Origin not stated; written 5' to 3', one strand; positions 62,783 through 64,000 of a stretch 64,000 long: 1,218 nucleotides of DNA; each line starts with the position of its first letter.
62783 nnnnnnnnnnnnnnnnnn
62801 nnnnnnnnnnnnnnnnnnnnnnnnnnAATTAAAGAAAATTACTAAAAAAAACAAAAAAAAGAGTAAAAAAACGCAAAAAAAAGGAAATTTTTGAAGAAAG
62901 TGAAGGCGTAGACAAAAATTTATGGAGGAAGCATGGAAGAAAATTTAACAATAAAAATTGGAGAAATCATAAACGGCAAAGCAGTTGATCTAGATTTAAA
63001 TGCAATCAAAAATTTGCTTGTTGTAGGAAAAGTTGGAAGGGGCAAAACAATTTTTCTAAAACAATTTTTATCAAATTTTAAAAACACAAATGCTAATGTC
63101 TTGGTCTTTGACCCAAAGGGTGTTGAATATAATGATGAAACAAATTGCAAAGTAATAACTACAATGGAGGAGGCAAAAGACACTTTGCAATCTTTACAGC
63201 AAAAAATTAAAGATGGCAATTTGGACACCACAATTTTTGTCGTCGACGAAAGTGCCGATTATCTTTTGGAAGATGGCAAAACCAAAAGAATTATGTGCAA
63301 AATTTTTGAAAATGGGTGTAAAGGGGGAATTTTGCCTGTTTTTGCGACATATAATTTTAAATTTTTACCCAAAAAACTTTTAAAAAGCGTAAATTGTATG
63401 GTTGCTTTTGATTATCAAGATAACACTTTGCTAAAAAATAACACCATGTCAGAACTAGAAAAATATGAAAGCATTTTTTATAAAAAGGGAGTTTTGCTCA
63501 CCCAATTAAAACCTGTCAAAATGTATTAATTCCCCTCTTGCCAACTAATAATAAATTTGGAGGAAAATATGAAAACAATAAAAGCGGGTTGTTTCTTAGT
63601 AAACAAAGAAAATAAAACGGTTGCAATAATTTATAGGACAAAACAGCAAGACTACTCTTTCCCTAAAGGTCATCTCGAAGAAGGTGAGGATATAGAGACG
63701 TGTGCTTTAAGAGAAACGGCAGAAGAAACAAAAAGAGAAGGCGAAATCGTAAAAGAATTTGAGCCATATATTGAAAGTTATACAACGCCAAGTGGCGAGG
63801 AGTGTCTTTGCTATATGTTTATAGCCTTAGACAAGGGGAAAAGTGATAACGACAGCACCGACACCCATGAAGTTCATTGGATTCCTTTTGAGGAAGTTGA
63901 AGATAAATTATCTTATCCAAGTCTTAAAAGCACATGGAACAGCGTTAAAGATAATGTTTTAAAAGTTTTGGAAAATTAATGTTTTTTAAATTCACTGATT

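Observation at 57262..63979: Candidate undescribed system: XRE / beta-CASP nuclease / WYL regulator / unknowns / split FtsK-like proteins / Nudix cluster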

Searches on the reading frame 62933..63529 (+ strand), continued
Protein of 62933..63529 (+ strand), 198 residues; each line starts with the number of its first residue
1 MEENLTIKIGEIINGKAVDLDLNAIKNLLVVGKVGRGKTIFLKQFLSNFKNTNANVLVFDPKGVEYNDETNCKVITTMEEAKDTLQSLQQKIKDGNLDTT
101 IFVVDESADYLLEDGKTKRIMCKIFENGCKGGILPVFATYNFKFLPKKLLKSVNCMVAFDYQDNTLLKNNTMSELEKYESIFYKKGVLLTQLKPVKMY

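Call 124: search_dna_similar(query=L031:8001-8996:+, collection=plasmids, mode=protein, max_evalue=1e-15, max_rows=12)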
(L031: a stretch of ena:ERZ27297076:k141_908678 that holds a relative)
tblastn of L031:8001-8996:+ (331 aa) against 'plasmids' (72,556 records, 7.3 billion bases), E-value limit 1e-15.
Records with a match: 27; places in all: 29; records where one place covers at least 80% of the query: 3.
Best place of each record, by identity: <60% 27.
By first word of the organism name: Paenibacillus 4; Listeria 3; Bacillus 2; Streptosporangium 2; Hymenobacter 1; Arthrobacter 1; Rossellomorea 1; Neochlamydia 1; Anoxybacillus 1; Mesorhizobium 1; and 10 more.
By predicted mobility (MOB-suite, as given by PLSDB): non-mobilizable 24; mobilizable 2; conjugative 1.
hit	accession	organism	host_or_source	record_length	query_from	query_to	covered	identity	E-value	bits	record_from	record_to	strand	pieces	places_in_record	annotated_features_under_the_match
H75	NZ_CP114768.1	Hymenobacter canadensis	whole organism,lake water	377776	50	325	83%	30.8%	4e-18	93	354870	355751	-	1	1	FtsK/SpoIIIE domain-containing protein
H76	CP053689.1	Arthrobacter citreus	pure culture,soil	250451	35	326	88%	27.8%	2e-18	94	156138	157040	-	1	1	DNA translocase FtsK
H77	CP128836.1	Rossellomorea sp. AcN35-11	-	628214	112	325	65%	36.8%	2e-23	108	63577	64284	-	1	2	DNA translocase FtsK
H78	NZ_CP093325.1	Bacillus sp. N5-665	whole organism,peat soil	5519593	97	329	70%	32.3%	1e-19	97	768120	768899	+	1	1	none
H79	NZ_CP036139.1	Bacillus mycoides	cell culture,soil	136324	97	329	70%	32.3%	1e-19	97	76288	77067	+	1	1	DNA translocase FtsK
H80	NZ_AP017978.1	Neochlamydia sp. S13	-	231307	50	315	80%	28.3%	3e-19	96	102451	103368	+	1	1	DNA translocase FtsK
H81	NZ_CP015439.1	Anoxybacillus amylolyticus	Microbial isolate,soil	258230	101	325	68%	33.1%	1e-21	103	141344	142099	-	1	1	DNA translocase FtsK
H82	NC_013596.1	Streptosporangium roseum DSM 43021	-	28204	77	325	75%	29.6%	7e-20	98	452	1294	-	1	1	DNA translocase FtsK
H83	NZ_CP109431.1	Streptosporangium sp. NBC_01495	-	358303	77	325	75%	28.8%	5e-18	92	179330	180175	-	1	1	DNA translocase FtsK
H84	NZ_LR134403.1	Listeria monocytogenes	Homo sapiens,Vein blood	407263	83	325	73%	27.9%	2e-16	88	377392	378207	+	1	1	DNA translocase FtsK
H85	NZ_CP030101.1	Listeria monocytogenes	Environment,water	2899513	83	325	73%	27.9%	3e-16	87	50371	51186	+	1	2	none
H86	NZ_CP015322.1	Mesorhizobium amorphae CCNWGS0123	Robinia pseudoacacia,cell culture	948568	117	320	62%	33.2%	3e-22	104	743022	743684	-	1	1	FtsK/SpoIIIE domain-containing protein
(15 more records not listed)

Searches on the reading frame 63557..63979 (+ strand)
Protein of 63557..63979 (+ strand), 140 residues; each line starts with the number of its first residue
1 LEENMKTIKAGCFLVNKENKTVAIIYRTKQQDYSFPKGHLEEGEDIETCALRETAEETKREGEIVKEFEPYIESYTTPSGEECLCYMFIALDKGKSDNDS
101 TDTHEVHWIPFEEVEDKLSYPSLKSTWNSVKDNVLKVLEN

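Call 5: search_protein_families(library=pfam, proteins=[window:63557-63979:+], max_evalue=0.1)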
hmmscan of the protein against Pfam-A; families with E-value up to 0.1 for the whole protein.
window:63557-63979:+ (140 aa): 2 families
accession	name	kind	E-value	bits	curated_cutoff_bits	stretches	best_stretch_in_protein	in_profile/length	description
PF00293.34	NUDIX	-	3.3e-18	66.4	21.1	1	6-117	2-121/134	NUDIX domain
PF14815.12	NUDIX_4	-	0.042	14.1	35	1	20-122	10-105/113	NUDIX domain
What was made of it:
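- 63569..63979 (+): Nudix hydrolase (136 aa); variable downstream neighbour, not conserved with the cassette. NUDIX 3.3e-18 (call 5).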

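Call 6: search_protein_families(library=padloc, proteins=[window:63557-63979:+], max_evalue=0.1)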
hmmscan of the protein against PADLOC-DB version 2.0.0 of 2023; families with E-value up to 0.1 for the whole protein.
window:63557-63979:+ (140 aa): 1 family
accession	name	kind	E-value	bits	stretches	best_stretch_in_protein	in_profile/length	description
PDLC04899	PDC-S07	-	1.9e-08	32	1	5-116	3-114/135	-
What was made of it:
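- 63569..63979 (+): PADLOC candidate PDC-S07 1.9e-8 (call 6).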

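Call 8: search_protein_families(library=phrogs, proteins=[window:63557-63979:+], max_evalue=0.01)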
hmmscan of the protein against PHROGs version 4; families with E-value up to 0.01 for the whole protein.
window:63557-63979:+ (140 aa): 6 families
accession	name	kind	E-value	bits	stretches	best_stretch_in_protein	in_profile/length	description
phrog_1198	-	other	2.5e-16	61.2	1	4-125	33-161/253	MutT/NUDIX hydrolase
phrog_1185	-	other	6.6e-11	43.2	1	3-118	144-277/301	nudix hydrolase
phrog_10313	-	other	2.6e-10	41.3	1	3-119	7-126/159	nudix hydrolase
phrog_19657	-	other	1.5e-08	35.8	1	23-120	51-156/176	nudix hydrolase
phrog_15528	-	head and packaging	0.0002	20.9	1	10-61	524-573/794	portal protein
phrog_6216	-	unknown function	0.0021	17.9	1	11-75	5-68/545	-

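Call 83: search_protein_families(library=ncbifam, proteins=[window:63569-63979:+], max_evalue=0.01)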
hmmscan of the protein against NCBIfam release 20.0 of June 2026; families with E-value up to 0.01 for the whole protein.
window:63569-63979:+ (136 aa): 14 families
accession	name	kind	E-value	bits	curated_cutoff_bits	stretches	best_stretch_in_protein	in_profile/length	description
NF052459.1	OxoGTPPhMutT1Mycb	equivalog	2.6e-11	43.2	475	1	14-118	16-117/292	8-oxo-(d)GTP phosphatase MutT1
NF001938.0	PRK00714.1-5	equivalog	3.9e-05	23.1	116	1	9-74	27-92/172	RNA pyrophosphohydrolase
TIGR00052.1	TIGR00052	subfamily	4.7e-05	23.1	79.55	1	23-86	72-136/188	nudix-type nucleoside diphosphatase, YffH/AdpP family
NF041652.1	Nud_hyd_Dein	equivalog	6.2e-05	23.3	200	1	24-105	40-119/152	Nudix hydrolase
TIGR02705.1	nudix_YtkD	equivalog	0.00015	21.3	154.4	1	23-81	41-95/156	RNA deprotection pyrophosphohydrolase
NF001936.0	PRK00714.1-3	equivalog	0.00021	21.2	118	1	17-83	24-91/155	RNA pyrophosphohydrolase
TIGR00586.1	mutt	equivalog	0.00034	20.6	97.9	1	1-110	2-111/129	8-oxo-dGTP diphosphatase MutT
NF001934.0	PRK00714.1-1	equivalog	0.00089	18.7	241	1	7-55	12-59/176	RNA pyrophosphohydrolase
NF001935.0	PRK00714.1-2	equivalog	0.0014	18.2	259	1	6-61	11-65/183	RNA pyrophosphohydrolase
NF008044.0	PRK10776.1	equivalog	0.0015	18.4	148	1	10-113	10-113/130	8-oxo-dGTP diphosphatase MutT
NF002995.0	PRK03759.1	equivalog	0.0023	17.6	127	1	34-126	71-167/185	isopentenyl-diphosphate Delta-isomerase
NF008736.0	PRK11762.1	equivalog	0.0025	17.4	169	1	25-54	72-101/186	ADP compounds hydrolase NudE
NF001299.0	PRK00241.1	equivalog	0.0043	16.6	158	1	22-55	154-187/263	NAD(+) diphosphatase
NF001937.0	PRK00714.1-4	equivalog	0.0076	15.9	139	1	7-61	12-65/161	RNA pyrophosphohydrolase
